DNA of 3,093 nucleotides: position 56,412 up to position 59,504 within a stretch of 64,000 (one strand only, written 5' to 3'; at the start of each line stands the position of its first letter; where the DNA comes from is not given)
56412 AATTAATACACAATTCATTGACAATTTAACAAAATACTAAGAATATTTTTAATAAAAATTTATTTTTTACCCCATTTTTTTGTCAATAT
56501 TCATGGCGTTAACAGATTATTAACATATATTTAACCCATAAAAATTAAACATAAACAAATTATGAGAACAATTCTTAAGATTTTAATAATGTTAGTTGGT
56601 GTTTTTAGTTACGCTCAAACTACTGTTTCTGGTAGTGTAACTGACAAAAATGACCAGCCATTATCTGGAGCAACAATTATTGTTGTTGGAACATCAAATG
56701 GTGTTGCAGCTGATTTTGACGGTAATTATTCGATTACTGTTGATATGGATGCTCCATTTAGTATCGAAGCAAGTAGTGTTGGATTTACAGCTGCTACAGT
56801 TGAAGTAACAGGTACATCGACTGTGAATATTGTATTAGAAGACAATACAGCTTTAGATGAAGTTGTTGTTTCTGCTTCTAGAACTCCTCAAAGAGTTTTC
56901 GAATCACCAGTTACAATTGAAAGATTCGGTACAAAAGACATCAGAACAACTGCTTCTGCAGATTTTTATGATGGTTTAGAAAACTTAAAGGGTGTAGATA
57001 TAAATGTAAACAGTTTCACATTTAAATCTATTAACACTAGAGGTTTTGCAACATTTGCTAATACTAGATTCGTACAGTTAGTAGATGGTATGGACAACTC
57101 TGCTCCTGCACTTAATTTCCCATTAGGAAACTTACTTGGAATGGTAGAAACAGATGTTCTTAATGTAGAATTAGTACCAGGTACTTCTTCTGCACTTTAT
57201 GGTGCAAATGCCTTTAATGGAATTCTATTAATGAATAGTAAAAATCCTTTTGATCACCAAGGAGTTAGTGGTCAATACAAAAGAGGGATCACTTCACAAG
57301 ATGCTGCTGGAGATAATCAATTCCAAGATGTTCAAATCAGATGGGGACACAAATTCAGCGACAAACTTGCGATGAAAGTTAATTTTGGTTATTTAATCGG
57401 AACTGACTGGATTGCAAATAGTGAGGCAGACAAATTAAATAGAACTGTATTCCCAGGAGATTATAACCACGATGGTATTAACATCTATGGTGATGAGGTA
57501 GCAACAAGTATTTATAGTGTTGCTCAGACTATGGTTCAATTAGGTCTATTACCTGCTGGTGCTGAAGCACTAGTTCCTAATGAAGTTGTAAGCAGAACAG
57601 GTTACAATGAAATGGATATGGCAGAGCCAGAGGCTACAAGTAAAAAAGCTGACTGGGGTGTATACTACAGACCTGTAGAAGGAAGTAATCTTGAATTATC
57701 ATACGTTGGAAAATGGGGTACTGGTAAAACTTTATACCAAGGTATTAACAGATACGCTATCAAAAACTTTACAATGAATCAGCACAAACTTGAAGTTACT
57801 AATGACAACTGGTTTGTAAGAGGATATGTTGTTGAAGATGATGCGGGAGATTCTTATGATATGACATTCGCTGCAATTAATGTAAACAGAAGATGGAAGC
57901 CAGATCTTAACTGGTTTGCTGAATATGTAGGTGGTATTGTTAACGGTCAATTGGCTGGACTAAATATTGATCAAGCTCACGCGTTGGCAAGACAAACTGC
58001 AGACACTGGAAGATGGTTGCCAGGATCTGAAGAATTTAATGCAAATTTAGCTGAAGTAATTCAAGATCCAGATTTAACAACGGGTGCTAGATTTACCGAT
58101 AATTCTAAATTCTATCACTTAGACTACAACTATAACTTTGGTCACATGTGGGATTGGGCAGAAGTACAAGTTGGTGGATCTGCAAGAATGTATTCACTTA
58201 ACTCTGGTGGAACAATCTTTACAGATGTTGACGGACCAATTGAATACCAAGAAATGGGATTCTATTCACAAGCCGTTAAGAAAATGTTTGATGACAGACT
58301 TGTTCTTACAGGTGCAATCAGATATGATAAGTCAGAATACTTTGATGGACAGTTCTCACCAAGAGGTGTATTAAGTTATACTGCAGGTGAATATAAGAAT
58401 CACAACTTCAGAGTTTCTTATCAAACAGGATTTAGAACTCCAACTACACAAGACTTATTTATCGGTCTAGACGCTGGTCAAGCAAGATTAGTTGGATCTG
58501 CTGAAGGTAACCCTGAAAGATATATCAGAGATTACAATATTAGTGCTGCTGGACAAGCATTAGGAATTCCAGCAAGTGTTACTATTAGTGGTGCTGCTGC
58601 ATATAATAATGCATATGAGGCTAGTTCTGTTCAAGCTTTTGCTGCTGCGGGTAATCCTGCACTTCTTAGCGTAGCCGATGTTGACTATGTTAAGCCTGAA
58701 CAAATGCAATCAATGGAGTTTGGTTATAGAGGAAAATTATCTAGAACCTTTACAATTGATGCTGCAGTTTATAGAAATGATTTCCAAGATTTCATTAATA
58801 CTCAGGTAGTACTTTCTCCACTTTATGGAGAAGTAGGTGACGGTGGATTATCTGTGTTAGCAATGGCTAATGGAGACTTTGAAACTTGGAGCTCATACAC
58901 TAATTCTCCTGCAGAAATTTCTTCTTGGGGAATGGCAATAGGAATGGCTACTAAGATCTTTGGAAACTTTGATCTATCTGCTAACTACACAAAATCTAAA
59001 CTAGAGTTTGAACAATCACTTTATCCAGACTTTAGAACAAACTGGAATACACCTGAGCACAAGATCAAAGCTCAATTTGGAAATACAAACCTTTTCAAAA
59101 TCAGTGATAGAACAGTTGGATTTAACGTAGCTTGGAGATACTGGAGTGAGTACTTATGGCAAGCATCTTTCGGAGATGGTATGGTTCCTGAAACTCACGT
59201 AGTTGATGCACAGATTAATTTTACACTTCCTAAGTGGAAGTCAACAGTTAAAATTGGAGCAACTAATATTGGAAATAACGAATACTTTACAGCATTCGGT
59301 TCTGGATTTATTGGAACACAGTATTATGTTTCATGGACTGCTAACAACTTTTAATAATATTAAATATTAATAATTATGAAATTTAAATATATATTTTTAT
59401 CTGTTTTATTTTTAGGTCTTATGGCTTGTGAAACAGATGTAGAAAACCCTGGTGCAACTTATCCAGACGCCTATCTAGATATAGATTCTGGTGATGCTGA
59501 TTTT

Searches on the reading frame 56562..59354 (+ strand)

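Call 55: search_protein_families(library=pfam, proteins=[window:56562-59354:+], max_evalue=0.00001)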
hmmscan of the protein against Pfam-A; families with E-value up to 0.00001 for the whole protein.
window:56562-59354:+ (930 aa): 4 families
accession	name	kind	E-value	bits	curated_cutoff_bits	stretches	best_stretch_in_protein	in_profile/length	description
PF00593.30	TonB_dep_Rec_b-barrel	-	4e-21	76.8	27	1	403-903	32-436/436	TonB dependent receptor-like, beta-barrel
PF13715.12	CarbopepD_reg_2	-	3.8e-16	59.3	32.2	1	22-103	1-88/88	CarboxypepD_reg-like domain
PF13620.12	CarboxypepD_reg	-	4.5e-11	43.4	32.3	1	21-92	1-81/82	Carboxypeptidase regulatory-like domain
PF07715.20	Plug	-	1.1e-09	39.2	23.9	1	113-221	3-107/107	TonB-dependent Receptor Plug Domain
